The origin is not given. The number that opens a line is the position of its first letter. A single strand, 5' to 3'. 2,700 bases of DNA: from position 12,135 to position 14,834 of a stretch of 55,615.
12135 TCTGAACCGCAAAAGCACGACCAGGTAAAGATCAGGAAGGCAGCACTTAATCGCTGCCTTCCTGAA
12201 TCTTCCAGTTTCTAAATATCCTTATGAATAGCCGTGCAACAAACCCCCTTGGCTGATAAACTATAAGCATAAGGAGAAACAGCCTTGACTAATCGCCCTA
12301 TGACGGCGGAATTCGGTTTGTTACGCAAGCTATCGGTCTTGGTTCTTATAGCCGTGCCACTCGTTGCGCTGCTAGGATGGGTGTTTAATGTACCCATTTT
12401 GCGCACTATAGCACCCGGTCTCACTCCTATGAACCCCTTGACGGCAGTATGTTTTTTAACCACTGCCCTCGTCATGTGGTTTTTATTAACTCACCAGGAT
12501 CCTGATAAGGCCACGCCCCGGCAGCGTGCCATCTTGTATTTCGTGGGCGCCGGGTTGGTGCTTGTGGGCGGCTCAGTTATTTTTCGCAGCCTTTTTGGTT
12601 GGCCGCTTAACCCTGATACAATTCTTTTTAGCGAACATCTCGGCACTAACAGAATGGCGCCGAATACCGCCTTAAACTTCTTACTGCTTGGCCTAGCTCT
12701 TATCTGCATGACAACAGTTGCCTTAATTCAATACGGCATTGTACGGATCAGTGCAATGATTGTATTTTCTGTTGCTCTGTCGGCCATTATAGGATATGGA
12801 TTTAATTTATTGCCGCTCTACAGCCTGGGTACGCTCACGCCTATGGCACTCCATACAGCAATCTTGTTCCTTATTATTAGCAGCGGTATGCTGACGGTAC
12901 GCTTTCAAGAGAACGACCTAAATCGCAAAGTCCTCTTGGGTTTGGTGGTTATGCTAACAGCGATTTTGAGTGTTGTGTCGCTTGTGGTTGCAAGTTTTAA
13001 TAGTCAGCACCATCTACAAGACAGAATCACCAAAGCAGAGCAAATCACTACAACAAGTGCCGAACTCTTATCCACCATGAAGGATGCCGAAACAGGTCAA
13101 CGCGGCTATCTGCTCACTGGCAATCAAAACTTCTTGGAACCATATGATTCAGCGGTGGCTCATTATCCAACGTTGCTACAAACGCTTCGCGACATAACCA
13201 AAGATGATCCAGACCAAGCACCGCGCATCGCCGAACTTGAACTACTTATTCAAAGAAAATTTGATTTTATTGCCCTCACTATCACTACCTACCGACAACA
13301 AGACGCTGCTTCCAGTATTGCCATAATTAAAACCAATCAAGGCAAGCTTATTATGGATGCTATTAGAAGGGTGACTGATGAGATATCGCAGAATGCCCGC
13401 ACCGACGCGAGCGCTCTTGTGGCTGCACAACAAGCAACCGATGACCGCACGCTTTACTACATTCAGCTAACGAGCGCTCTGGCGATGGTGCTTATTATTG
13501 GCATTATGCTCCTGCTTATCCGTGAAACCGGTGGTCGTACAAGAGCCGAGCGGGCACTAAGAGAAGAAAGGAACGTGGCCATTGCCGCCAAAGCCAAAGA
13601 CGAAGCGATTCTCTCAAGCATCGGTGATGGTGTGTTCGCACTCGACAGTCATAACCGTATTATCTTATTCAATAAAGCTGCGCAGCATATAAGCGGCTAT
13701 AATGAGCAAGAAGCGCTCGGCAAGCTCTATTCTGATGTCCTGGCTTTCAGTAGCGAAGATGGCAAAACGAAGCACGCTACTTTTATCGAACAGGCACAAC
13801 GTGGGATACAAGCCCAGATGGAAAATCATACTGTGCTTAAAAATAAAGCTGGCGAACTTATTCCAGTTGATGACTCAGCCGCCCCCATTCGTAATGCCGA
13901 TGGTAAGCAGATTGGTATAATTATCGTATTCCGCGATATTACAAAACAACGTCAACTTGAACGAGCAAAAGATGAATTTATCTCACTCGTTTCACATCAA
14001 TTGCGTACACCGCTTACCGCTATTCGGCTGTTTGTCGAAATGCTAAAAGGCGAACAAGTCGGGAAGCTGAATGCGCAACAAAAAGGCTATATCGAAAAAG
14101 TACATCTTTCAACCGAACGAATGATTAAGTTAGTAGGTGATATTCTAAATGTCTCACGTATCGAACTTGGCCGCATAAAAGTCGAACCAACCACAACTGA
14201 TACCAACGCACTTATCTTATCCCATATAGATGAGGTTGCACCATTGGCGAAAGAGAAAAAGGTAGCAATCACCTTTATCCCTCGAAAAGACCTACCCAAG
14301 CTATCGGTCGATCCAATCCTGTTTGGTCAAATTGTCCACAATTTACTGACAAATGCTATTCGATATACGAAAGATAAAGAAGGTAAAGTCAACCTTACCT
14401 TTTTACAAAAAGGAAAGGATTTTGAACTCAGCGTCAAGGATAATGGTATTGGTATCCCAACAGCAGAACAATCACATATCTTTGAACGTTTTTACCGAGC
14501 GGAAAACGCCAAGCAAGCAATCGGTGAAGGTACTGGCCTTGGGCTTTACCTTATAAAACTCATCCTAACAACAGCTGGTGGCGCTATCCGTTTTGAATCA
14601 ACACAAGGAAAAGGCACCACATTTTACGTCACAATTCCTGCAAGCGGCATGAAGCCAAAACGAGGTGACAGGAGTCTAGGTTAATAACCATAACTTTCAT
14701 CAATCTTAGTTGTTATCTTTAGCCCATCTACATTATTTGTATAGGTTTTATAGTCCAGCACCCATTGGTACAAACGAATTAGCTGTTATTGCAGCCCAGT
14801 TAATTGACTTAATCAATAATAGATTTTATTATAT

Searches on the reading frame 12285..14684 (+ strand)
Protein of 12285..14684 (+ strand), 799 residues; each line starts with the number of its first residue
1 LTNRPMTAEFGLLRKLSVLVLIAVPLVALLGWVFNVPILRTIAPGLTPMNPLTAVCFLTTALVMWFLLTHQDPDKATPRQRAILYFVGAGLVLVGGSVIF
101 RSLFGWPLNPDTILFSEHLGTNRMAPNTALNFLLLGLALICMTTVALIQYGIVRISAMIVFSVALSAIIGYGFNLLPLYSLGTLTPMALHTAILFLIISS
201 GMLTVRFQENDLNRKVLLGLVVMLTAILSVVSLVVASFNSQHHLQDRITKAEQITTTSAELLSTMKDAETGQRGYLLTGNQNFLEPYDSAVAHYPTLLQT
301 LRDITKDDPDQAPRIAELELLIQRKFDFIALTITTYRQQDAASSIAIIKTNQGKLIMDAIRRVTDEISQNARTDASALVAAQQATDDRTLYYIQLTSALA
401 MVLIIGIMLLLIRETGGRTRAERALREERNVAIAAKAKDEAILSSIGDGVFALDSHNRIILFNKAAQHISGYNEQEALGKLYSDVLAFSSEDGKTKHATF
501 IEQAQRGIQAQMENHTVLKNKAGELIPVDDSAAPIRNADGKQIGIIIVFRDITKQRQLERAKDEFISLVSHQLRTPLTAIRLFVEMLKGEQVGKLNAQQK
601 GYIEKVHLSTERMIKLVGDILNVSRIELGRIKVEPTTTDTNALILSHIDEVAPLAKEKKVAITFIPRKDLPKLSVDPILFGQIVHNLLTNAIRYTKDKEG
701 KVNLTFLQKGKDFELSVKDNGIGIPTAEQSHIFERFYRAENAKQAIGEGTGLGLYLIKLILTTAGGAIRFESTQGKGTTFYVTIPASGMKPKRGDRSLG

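Call 71: search_protein_families(library=pfam, proteins=[window:12285-14684:+], max_evalue=0.0001)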
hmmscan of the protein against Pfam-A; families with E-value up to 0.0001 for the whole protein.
window:12285-14684:+ (799 aa): 9 families
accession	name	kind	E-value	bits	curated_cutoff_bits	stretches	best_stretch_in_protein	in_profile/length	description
PF05227.19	CHASE3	-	2.5e-35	121.8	28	1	247-371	4-128/138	CHASE3 domain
PF02518.31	HATPase_c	-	1.5e-27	96.6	26.4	1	676-786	2-109/111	Histidine kinase-, DNA gyrase B-, and HSP90-like ATPase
PF00512.31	HisKA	-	1.1e-19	70.6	26.9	1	561-628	1-65/66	His Kinase A (phospho-acceptor) domain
PF00989.32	PAS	-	2.2e-17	63.5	22.6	1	440-552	4-113/113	PAS fold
PF13426.13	PAS_9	-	6.6e-14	52.5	27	1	448-554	2-103/103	PAS domain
PF08448.16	PAS_4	-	6.8e-12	46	23.1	1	443-557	1-110/110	PAS fold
PF12860.13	PAS_7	-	7.4e-07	29.8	27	1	443-559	1-114/115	PAS fold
PF08447.18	PAS_3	-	2.3e-05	25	25.6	1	460-546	2-86/89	PAS fold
PF13188.13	PAS_8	-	5e-05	23.5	21.8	0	440-482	4-47/65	PAS domain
